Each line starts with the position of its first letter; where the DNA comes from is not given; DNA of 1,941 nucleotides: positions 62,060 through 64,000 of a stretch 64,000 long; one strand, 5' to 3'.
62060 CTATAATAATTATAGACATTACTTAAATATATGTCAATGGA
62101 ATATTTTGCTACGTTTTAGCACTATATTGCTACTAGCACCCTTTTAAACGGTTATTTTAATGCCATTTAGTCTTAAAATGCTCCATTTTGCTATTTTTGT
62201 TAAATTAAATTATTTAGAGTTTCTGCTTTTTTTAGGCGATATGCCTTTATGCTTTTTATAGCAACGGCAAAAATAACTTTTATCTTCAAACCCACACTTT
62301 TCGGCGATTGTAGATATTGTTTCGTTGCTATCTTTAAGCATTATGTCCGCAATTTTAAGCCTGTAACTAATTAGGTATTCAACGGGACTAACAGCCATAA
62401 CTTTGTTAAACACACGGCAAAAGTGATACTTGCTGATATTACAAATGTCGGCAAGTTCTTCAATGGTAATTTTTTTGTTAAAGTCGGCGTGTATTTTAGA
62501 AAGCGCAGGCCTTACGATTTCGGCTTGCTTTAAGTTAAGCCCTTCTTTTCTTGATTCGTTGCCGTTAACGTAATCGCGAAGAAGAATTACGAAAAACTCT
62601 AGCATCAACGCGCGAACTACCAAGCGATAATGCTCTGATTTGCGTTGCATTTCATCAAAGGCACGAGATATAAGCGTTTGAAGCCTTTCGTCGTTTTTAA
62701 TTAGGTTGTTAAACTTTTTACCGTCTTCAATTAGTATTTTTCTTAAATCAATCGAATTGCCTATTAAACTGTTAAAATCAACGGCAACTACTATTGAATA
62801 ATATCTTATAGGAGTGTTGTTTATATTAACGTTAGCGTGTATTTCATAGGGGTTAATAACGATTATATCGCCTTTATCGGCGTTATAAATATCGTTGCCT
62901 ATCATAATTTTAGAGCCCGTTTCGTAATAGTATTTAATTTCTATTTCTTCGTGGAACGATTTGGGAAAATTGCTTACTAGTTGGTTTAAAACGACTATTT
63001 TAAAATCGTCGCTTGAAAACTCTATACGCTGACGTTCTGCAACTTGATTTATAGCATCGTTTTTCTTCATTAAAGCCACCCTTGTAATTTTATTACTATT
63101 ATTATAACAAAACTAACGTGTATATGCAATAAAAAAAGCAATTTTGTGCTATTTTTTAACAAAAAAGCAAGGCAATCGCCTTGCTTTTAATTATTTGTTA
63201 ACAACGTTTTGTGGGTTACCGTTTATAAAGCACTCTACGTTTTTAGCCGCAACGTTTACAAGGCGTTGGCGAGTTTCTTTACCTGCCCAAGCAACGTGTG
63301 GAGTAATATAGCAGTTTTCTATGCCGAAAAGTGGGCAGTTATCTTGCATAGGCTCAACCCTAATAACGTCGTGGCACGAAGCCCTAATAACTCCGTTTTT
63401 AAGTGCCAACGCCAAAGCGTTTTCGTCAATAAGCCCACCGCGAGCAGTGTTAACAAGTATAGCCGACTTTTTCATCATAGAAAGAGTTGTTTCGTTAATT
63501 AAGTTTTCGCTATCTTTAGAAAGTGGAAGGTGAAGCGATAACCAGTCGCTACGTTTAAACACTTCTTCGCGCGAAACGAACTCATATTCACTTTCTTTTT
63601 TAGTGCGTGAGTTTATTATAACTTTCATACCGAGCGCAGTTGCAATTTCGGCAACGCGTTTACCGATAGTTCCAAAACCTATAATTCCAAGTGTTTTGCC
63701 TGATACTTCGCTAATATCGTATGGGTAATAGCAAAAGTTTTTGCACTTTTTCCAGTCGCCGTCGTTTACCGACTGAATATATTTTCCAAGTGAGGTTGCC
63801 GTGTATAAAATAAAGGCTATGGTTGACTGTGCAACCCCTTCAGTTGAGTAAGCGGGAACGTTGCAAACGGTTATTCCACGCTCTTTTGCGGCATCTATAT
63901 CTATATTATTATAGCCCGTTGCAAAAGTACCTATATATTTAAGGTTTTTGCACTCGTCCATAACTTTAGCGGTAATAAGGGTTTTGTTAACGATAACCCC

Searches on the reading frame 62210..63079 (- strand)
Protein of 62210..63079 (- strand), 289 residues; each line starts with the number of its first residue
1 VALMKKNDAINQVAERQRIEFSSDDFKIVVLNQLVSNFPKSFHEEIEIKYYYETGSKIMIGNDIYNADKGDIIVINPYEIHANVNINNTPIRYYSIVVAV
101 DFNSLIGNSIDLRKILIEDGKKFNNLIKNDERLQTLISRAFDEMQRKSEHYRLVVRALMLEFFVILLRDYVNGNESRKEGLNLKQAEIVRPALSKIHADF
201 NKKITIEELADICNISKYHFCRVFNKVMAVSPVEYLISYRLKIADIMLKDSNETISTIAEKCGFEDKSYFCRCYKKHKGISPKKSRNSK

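Call 5: search_protein_families(library=pfam, proteins=[window:62210-63079:-])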
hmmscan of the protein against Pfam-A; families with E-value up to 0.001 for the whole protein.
window:62210-63079:- (289 aa): 3 families
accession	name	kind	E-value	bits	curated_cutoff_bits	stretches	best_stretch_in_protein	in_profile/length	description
PF00165.29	HTH_AraC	-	8.2e-20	70.9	26.6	2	248-283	1-38/42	Bacterial regulatory helix-turn-helix proteins, AraC family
PF12833.13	HTH_18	-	3.5e-19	69.3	33.6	1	209-287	1-79/80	Helix-turn-helix domain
PF02311.25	AraC_binding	-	1.7e-07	31.5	21.1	1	38-162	16-134/135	AraC-like ligand binding domain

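Call 10: search_protein_families(library=ncbifam, proteins=[window:62210-63079:-], max_evalue=0.01)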
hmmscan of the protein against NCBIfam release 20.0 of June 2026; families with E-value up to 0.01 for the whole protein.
window:62210-63079:- (289 aa): 32 families (the best 25 are shown)
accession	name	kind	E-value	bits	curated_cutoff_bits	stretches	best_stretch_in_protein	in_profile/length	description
NF047455.1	TF_Staph_AryK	equivalog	8.5e-21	73.9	850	1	41-287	18-257/759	transcriptional regulator AryK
NF047788.1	TransRegPocR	equivalog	3.5e-19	69.2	500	1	151-288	152-290/296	transcriptional regulator PocR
NF007860.0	PRK10572.1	equivalog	8.5e-18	64.2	208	1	58-288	62-284/292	arabinose operon transcriptional regulator AraC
NF052371.1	TransRegGbdRPseu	equivalog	1.3e-16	60.6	480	1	196-287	234-325/365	choline metabolism transcriptional regulator GbdR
NF010028.0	PRK13503.1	equivalog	3.4e-16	59.5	288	1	36-287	26-271/278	HTH-type transcriptional activator RhaS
TIGR04094.1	adjacent_YSIRK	equivalog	3.8e-16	59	200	1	185-284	283-381/383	YSIRK-targeted surface antigen transcriptional regulator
NF006902.0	PRK09393.1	equivalog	4.1e-14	52.5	425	1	190-287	223-320/327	transcriptional regulator FtrA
NF049932.1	TranspRegBtr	equivalog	5.1e-14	51.7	900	1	194-283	171-260/531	bacillibactin transport transcriptional regulator Btr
NF010026.0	PRK13501.1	equivalog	2.5e-13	49.8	363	1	22-286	14-275/290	HTH-type transcriptional activator RhaR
NF007693.0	PRK10371.1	equivalog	2.9e-13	49.7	253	1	145-287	158-298/309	transcriptional regulator MelR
NF040475.1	chlor_reg_RclR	equivalog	8.7e-13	48.2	400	1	141-286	131-276/284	reactive chlorine-specific transcriptional regulator RclR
NF041686.2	ant_diox_reg_AndR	equivalog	2.9e-11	43.5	350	1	182-285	212-317/321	anthranilate 1,2-dioxygenase regulatory protein AndR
NF007243.0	PRK09685.1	equivalog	4.8e-11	42.6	199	1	159-287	174-300/303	transcriptional regulator FeaR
NF012198.0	MarA_TF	equivalog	8.3e-11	42.1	250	1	189-286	11-108/124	MDR efflux pump AcrAB transcriptional activator MarA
NF033869.1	viru_reg_Rsp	equivalog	1.1e-10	40.6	400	1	124-286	94-246/701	AraC family transcriptional regulator Rsp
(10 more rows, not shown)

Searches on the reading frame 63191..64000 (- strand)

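Call 9: search_protein_families(library=pfam, proteins=[window:63191-64000:-])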
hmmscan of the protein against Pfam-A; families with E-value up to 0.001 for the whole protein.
window:63191-64000:- (269 aa): 3 families
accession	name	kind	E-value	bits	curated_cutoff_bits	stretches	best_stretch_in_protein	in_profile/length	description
PF02826.25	2-Hacid_dh_C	-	2.9e-53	180.3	25.1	1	62-237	2-178/178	D-isomer specific 2-hydroxyacid dehydrogenase, NAD binding domain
PF00389.36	2-Hacid_dh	-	8.4e-27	93.9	24.6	1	2-268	43-134/134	D-isomer specific 2-hydroxyacid dehydrogenase, catalytic domain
PF00670.27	AdoHcyase_NAD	-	0.00015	22.4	27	0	99-186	21-110/162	S-adenosyl-L-homocysteine hydrolase, NAD binding domain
